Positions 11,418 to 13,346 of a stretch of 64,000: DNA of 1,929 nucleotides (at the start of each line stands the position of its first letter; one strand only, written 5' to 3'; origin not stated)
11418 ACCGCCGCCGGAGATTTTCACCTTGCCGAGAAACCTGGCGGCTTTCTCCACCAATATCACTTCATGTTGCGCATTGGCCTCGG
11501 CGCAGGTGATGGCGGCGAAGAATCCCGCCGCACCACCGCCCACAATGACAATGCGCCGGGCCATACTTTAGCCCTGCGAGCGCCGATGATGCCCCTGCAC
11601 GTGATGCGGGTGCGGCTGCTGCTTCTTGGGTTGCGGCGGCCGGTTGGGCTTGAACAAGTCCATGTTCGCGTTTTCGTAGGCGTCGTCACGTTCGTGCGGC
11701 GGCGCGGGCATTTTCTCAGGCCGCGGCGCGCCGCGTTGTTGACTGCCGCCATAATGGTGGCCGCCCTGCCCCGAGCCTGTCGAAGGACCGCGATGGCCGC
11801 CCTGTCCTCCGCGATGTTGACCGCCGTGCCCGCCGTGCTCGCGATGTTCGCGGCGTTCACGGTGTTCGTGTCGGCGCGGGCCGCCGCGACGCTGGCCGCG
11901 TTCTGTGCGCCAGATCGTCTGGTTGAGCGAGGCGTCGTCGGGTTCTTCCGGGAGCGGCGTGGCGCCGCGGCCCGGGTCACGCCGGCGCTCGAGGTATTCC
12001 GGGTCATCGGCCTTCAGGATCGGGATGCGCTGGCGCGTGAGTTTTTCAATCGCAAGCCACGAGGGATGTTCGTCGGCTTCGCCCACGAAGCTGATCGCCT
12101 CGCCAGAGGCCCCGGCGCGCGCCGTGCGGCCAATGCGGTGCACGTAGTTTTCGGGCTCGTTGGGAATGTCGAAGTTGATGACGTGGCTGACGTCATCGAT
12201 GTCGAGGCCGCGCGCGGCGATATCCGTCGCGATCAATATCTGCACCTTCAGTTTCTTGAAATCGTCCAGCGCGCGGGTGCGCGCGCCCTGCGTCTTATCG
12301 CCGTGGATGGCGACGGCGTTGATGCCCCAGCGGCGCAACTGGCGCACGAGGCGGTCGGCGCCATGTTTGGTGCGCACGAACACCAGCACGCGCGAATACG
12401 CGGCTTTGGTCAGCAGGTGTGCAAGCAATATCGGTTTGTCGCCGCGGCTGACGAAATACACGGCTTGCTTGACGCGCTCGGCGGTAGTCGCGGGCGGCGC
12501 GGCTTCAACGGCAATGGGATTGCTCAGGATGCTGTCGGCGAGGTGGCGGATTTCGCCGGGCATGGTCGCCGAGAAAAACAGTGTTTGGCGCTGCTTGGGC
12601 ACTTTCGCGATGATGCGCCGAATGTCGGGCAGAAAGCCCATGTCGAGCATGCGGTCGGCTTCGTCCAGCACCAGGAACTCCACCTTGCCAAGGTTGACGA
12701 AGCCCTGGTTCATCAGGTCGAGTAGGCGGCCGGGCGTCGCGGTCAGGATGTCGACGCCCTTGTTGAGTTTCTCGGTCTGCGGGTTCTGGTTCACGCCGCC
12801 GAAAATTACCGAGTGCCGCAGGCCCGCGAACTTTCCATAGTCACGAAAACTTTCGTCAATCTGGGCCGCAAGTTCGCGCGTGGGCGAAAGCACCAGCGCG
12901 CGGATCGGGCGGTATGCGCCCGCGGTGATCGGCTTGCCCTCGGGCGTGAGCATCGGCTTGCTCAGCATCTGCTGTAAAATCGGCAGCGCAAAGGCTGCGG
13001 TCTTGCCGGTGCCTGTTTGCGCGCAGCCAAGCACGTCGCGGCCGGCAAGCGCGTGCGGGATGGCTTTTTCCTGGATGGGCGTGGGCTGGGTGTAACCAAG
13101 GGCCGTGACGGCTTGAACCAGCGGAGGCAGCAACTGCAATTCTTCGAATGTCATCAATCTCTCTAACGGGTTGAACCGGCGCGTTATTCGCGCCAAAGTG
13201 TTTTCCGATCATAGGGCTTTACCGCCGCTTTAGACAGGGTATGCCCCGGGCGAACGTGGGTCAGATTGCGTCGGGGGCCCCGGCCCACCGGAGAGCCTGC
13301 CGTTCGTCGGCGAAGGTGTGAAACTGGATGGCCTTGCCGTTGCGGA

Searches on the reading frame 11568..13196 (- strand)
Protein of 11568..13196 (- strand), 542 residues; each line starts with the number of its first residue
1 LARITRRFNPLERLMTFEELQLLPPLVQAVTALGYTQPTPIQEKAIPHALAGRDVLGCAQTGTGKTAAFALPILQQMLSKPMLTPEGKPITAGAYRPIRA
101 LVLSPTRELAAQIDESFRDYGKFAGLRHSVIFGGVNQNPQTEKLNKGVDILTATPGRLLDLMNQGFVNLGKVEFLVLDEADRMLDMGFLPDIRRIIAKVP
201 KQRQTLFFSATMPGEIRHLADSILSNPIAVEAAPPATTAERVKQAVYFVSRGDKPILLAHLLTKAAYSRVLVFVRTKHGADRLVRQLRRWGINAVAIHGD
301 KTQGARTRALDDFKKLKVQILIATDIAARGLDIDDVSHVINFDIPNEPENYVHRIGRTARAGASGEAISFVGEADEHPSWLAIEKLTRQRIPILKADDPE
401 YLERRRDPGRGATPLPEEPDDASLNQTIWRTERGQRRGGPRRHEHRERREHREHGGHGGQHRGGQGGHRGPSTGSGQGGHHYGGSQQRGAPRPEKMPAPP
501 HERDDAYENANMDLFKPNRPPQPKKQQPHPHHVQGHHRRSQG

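Call 52: search_protein_families(library=pfam, proteins=[window:11568-13196:-], max_evalue=0.001)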
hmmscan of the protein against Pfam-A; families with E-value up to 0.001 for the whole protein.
window:11568-13196:- (542 aa): 3 families
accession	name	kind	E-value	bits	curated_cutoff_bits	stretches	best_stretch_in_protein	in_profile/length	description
PF00270.35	DEAD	-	2.9e-53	180.5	26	1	39-216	1-164/167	DEAD/DEAH box helicase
PF00271.37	Helicase_C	-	1.4e-32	112.7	23.5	1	254-362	2-110/110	Helicase conserved C-terminal domain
PF04851.21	ResIII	-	7.8e-07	29.6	22.5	1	55-212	26-162/164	Type III restriction enzyme, res subunit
